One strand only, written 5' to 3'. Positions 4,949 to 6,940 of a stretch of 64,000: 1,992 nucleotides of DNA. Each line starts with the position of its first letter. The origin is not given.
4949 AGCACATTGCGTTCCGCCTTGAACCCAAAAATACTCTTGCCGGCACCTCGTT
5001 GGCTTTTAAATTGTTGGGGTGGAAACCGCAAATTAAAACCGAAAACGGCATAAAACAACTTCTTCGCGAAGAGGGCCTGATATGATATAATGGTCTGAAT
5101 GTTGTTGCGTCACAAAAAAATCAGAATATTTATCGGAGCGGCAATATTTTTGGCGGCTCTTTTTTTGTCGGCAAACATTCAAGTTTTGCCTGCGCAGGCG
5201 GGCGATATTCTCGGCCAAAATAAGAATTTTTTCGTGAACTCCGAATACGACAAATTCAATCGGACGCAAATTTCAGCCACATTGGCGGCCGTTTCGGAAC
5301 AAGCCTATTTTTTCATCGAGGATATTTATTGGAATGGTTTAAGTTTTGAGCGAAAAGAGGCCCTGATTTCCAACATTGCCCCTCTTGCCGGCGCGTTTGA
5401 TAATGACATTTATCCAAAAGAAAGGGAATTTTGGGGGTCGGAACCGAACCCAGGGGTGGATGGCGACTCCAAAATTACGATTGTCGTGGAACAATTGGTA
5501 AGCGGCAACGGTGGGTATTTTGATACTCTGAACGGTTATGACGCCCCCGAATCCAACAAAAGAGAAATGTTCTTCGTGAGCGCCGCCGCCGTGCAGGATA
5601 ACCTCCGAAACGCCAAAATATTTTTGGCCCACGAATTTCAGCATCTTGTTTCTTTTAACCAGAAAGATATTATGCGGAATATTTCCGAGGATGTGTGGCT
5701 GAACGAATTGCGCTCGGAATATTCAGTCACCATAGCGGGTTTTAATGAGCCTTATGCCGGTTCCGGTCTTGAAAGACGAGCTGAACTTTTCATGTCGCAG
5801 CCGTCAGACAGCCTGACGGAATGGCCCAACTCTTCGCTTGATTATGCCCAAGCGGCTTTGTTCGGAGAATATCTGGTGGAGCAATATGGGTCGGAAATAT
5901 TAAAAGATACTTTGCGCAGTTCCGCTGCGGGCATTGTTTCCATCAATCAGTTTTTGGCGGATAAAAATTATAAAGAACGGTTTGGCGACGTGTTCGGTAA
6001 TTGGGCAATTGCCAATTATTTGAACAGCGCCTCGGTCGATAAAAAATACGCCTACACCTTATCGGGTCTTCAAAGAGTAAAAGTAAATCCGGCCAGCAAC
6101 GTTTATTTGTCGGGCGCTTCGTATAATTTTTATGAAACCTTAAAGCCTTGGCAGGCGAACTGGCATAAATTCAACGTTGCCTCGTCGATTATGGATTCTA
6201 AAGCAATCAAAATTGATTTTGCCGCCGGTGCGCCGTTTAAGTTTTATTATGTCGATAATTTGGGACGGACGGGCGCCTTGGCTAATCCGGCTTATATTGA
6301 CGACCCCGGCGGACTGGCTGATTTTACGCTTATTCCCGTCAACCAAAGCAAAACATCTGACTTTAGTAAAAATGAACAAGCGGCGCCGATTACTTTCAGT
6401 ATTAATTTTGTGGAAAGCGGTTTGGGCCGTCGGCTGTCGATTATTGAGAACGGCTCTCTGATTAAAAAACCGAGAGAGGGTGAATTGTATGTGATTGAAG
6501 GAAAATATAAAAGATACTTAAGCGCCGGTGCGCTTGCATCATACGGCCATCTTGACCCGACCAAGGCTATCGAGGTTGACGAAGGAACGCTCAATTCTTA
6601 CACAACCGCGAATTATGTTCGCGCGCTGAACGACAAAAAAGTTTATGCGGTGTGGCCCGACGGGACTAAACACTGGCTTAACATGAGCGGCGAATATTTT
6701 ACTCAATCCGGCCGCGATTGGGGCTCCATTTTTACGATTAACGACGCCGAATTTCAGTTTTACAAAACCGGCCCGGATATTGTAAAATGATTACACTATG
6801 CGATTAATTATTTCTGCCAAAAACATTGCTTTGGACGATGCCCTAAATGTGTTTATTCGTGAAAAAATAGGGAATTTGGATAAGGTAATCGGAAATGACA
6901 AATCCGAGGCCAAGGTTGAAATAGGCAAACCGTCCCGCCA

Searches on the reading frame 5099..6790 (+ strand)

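Call 18: search_protein_families(library=pfam, proteins=[window:5099-6790:+], max_evalue=0.01)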
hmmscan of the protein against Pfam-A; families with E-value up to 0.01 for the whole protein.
window:5099-6790:+ (563 aa): 1 family
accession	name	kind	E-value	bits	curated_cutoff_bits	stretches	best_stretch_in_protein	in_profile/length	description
PF13485.12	Peptidase_MA_2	-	0.0052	17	32.4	0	167-286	61-181/201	Peptidase MA superfamily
